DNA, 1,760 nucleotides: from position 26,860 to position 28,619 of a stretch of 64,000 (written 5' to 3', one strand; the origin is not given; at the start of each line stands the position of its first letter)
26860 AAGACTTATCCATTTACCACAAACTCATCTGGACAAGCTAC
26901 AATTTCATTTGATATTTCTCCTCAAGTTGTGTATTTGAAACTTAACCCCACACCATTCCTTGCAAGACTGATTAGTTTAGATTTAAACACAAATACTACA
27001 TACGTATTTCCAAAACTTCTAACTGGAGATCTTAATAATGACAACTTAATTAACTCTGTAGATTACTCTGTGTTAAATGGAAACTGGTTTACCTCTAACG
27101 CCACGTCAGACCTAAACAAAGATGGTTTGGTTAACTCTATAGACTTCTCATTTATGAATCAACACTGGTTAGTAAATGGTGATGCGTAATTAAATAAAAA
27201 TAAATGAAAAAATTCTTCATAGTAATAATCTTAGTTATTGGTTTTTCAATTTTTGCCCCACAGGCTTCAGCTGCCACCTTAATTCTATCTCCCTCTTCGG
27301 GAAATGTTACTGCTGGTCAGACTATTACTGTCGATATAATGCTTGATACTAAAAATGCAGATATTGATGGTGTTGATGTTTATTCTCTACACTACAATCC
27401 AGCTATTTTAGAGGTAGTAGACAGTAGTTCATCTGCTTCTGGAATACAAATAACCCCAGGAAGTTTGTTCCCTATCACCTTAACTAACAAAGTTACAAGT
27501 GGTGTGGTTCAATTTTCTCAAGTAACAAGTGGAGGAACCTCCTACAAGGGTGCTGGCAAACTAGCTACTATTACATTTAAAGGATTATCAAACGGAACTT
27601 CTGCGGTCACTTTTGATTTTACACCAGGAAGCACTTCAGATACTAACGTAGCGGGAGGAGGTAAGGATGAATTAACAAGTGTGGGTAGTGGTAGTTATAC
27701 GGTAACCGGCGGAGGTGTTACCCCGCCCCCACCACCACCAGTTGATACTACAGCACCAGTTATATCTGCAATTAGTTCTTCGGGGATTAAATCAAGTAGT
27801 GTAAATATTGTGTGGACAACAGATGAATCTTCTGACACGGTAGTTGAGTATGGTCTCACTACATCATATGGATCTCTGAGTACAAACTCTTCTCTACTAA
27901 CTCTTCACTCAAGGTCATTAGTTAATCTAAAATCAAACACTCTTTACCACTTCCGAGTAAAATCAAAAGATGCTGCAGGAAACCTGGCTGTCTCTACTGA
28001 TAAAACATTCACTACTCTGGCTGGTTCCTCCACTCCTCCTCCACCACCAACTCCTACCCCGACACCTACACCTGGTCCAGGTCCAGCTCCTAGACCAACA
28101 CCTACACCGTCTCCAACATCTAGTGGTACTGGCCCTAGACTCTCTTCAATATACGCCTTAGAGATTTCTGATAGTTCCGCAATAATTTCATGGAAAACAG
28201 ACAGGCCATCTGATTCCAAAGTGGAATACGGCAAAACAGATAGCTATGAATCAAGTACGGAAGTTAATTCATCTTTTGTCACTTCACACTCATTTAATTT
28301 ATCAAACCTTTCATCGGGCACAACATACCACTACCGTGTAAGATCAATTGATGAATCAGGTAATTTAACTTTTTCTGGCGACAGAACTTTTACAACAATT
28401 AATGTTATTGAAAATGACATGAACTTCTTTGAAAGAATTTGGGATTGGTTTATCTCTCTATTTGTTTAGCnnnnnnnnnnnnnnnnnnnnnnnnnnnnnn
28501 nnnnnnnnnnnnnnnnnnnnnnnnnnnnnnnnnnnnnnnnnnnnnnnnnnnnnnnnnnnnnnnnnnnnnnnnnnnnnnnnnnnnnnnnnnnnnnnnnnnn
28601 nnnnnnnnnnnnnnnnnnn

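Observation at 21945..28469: Cellulosome-like cohesin-dockerin scaffold cluster in a reduced, CPR-like genome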

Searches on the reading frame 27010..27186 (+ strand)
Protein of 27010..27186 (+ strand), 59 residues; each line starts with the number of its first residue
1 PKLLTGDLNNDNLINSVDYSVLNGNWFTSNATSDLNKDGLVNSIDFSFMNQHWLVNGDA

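Call 54: search_protein_families(library=pfam, proteins=[window:27010-27186:+], max_evalue=1)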
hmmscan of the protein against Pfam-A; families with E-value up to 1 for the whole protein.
window:27010-27186:+ (59 aa): 2 families
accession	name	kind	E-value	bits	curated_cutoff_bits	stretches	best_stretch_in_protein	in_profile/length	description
PF00404.24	Dockerin_1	-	4.5e-08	33.6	22.9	1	6-52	2-55/57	Dockerin type I domain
PF01839.29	FG-GAP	-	0.45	10.9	22.1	0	28-39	3-14/37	FG-GAP repeat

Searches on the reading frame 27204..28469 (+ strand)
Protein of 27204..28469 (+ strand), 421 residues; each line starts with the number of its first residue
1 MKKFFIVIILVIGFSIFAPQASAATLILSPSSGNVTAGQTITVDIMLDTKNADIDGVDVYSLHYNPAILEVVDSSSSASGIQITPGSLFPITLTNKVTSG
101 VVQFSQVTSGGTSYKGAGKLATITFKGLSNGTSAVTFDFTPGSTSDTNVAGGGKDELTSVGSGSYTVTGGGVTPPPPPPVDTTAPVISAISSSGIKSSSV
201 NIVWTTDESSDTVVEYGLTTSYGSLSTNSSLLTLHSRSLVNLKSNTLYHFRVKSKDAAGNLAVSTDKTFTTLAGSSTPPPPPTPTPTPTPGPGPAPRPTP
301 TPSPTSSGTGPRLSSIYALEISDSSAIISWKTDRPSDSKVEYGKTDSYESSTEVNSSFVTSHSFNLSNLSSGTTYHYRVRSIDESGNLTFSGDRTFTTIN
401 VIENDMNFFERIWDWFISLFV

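Call 4: search_protein_families(library=pfam, proteins=[window:27204-28469:+], max_evalue=1)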
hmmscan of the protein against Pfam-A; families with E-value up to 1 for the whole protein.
window:27204-28469:+ (421 aa): 9 families
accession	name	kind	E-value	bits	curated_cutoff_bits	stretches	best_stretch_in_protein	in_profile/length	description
PF16656.11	Pur_ac_phosph_N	-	6.6e-17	62.3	30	2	322-398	11-93/93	Purple acid Phosphatase, N-terminal domain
PF00041.27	fn3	-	1.1e-10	42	25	2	319-392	9-79/84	Fibronectin type III domain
PF25788.1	Ig_Rha78A_N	-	4.4e-06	27.3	27.4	2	340-397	40-100/105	Rha78A-like, N-terminal immunoglobulin domain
PF25059.1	FN3_DSCAM-DSCAML_C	-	3.2e-05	24.6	39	1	233-279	43-89/89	DSCAM/DSCAML C-terminal Fn3-like domain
PF16655.11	PhoD_N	-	0.00042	21.2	30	1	350-383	47-80/90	PhoD-like phosphatase, N-terminal domain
PF25814.1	fn3_SORL1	-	0.037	14.5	27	1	184-253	2-70/90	SORL1-like, fn3 domain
PF24489.1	Ig_J_second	-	0.093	13.2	27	0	364-392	58-88/105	Tip attachment protein J second Ig-like domain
PF25077.1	DUF7800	-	0.11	13.1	27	1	321-380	13-70/89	Domain of unknown function (DUF7800)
PF25459.1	AIM3_BBC1_C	-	0.19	11.8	27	1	338-381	131-172/180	AIM3/BBC1 Cysteine proteinase-fold domain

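Call 5: search_protein_families(library=ncbifam, proteins=[window:27204-28469:+], max_evalue=1)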
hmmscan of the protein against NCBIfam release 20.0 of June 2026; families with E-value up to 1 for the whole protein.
window:27204-28469:+ (421 aa): 6 families
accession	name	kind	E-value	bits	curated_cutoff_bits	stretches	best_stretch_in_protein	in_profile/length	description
NF045522.1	MXAN_2561_fam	equivalog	1.6e-05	24.5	150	1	338-388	197-247/304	MXAN_2561 family MXYO-CTERM-anchored protein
NF033845.1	MSCRAMM_ClfB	exception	0.002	16.1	999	1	277-356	553-630/871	MSCRAMM family adhesin clumping factor ClfB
NF033186.1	internalin_K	exception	0.071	11.5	1100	1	260-307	492-539/604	class 1 internalin InlK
TIGR03000.1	plancto_dom_1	domain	0.16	11.9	43.1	0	359-389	26-56/75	TIGR03000 domain-containing protein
NF008084.0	PRK10819.1-5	equivalog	0.29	11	315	1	277-305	80-109/249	TonB system transport protein TonB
NF033930.1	pneumo_PspA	exception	0.55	8.9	850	1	274-307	359-392/659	pneumococcal surface protein A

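Call 11: find_homologous_proteins(query=window:27204-28469:+, max_evalue=0.001)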
Query window:27204-28469:+ (421 aa): 413 proteins with E <= 0.001 among 8000 candidates; the best 120 are listed.
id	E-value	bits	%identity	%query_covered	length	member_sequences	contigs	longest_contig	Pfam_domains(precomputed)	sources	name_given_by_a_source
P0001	8.5e-265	896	100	100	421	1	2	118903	PF25788.3,PF00041.28,PF16656.12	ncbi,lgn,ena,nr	ncbi:MAG: glycoside hydrolase family protein [Parcubacteria group bacterium Gr01-1014_46]|nr:MAG: gl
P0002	9.4e-199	679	74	100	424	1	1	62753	PF16655.13,PF25059.2,PF23376.2,PF00041.28,PF16656.12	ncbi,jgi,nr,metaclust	ncbi:MAG: penicillin-resistant dd-carboxypeptidase-like protein [Parcubacteria bacterium C7867-003]|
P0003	9.9e-176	603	67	100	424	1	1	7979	PF16655.13,PF25059.2,PF00041.28,PF16656.12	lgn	-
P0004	4.9e-141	489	59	99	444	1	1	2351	PF25059.2,PF23376.2,PF00963.25,PF00041.28,PF16656.12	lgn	-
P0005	3.2e-135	469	58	100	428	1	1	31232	PF00963.25,PF00041.28,PF16656.12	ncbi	-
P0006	1.0e-123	432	57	57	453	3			PF00963.25,PF16656.12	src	-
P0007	5.4e-116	406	63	42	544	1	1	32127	PF00041.28,PF16656.12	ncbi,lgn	-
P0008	1.1e-100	356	47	54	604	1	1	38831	PF16655.13,PF25788.3,PF00041.28,PF16656.12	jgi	jgi:hypothetical protein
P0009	1.2e-100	356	46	54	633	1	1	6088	PF16655.13,PF25059.2,PF23376.2,PF25077.2,PF25788.3,PF16893.12,PF16794.12,PF00041.28,PF10179.16,PF16656.12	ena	-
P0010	1.2e-95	339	47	52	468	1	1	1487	PF16655.13,PF25059.2,PF16893.12,PF00041.28,PF16656.12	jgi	jgi:phosphodiesterase/alkaline phosphatase D-like protein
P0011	1.6e-95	339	46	53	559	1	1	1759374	PF16655.13,PF25788.3,PF00041.28,PF16656.12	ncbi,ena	-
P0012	8.6e-95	336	56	58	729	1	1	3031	PF16655.13,PF25059.2,PF00404.25,PF06486.17,PF00963.25,PF25788.3,PF25833.1,PF00041.28,PF16656.12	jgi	jgi:fibronectin type 3 domain-containing protein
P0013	2.7e-94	335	60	65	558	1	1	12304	PF00041.28,PF16656.12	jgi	jgi:hypothetical protein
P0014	7.7e-93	330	43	88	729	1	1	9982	PF16655.13,PF25059.2,PF00404.25,PF00963.25,PF25788.3,PF25833.1,PF00041.28,PF16656.12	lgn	-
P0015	7.9e-92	327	45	52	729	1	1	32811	PF16655.13,PF25059.2,PF23376.2,PF16323.12,PF25788.3,PF28407.1,PF00041.28,PF19077.7,PF16656.12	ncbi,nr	ncbi:MAG: fibronectin type III domain-containing protein [Nitrospirae bacterium]|nr:fibronectin type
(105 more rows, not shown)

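Call 25: find_encoding_contigs(protein=P0002, flank=10000, max_places=3)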
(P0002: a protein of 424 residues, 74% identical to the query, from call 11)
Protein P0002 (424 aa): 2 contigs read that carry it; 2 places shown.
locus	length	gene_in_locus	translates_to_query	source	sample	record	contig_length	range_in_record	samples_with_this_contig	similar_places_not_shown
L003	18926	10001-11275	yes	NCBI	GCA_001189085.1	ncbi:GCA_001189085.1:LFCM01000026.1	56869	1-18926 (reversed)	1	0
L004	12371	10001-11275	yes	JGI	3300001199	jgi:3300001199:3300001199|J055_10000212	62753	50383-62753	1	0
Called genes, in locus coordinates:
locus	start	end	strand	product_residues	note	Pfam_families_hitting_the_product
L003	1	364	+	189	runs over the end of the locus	PF00574:CLP_protease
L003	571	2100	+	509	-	PF12072:RNase_Y_N, PF00013:KH_1 (weak), PF01966:HD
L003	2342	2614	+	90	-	PF00216:Bac_DNA_binding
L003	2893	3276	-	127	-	PF10861:DUF2784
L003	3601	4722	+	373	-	PF00089:Trypsin, PF13365:Trypsin_2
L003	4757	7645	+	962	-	PF13385:Laminin_G_3, PF00404:Dockerin_1 (weak)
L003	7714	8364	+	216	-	PF00963:Cohesin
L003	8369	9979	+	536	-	-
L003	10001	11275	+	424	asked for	PF16655:PhoD_N (faint), PF16656:Pur_ac_phosph_N, PF23376:Fn3_VIN3 (faint), PF25059:FN3_DSCAM-DSCAML_C (faint), PF00041:fn3 (weak), PF16656:Pur_ac_phosph_N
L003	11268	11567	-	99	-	PF12647:RNHCP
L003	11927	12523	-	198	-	-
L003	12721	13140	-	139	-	PF08378:NERD (weak), PF02021:UPF0102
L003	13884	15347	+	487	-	PF01743:PolyA_pol, PF12627:PolyA_pol_RNAbd, PF01966:HD, PF13735:tRNA_NucTran2_2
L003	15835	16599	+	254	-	PF03372:Exo_endo_phos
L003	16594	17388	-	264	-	PF03372:Exo_endo_phos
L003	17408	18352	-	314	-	PF02899:Phage_int_SAM_1, PF13102:Phage_int_SAM_5 (weak), PF13495:Phage_int_SAM_4, PF00589:Phage_integrase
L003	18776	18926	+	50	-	PF00312:Ribosomal_S15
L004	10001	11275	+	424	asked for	PF16655:PhoD_N (faint), PF16656:Pur_ac_phosph_N, PF23376:Fn3_VIN3 (faint), PF25059:FN3_DSCAM-DSCAML_C (faint), PF00041:fn3 (weak), PF16656:Pur_ac_phosph_N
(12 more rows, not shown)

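Call 26: find_encoding_contigs(protein=P0005, flank=10000, max_places=3)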
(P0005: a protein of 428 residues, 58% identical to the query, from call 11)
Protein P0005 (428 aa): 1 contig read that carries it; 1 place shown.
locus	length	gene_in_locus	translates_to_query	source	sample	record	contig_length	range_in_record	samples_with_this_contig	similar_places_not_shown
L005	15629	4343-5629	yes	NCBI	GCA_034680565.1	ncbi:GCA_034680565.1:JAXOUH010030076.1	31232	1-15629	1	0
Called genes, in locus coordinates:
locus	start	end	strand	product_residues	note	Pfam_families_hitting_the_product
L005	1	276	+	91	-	?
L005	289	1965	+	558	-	PF03023:MurJ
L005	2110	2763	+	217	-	PF00963:Cohesin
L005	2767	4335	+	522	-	PF19077:Big_13 (faint), PF13750:Big_3_3 (faint), PF17957:Big_7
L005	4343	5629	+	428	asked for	PF00963:Cohesin (weak), PF00041:fn3 (faint), PF16656:Pur_ac_phosph_N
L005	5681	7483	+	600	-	PF00009:GTP_EFTU, PF14492:EFG_III (weak), PF00679:EFG_C, PF06421:LepA_C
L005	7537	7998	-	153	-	-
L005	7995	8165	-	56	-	-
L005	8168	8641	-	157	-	PF02075:RuvC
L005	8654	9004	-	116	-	PF06305:LapA_dom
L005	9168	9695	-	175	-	PF20772:TACO1_YebC_N, PF01709:Transcrip_reg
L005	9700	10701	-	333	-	PF06068:TIP49 (weak), PF13173:AAA_14 (faint), PF05496:RuvB_N, PF01078:Mg_chelatase (faint), PF00004:AAA, PF07728:AAA_5 (weak), PF17864:AAA_lid_4, PF05491:WHD_RuvB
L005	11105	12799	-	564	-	PF13401:AAA_22 (faint), PF05157:MshEN (weak), PF00437:T2SSE, PF25199:nSTAND_NTPase5 (weak)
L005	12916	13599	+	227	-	-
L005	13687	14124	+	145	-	PF02367:TsaE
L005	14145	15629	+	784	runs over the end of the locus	PF02739:5_3_exonuc_N, PF01367:5_3_exonuc, PF00476:DNA_pol_A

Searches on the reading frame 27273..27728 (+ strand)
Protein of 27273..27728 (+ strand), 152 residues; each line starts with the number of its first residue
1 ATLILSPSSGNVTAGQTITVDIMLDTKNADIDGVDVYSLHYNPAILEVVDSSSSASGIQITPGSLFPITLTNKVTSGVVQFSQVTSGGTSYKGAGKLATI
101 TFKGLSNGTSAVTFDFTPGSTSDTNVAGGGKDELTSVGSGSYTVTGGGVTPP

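Call 54: search_protein_families(library=pfam, proteins=[window:27273-27728:+], max_evalue=1)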
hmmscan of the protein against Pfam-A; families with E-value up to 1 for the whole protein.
window:27273-27728:+ (152 aa): 1 family
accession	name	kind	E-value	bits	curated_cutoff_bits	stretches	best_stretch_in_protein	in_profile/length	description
PF00963.24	Cohesin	-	3.3e-08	34.3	24.1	1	12-126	10-126/139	Cohesin domain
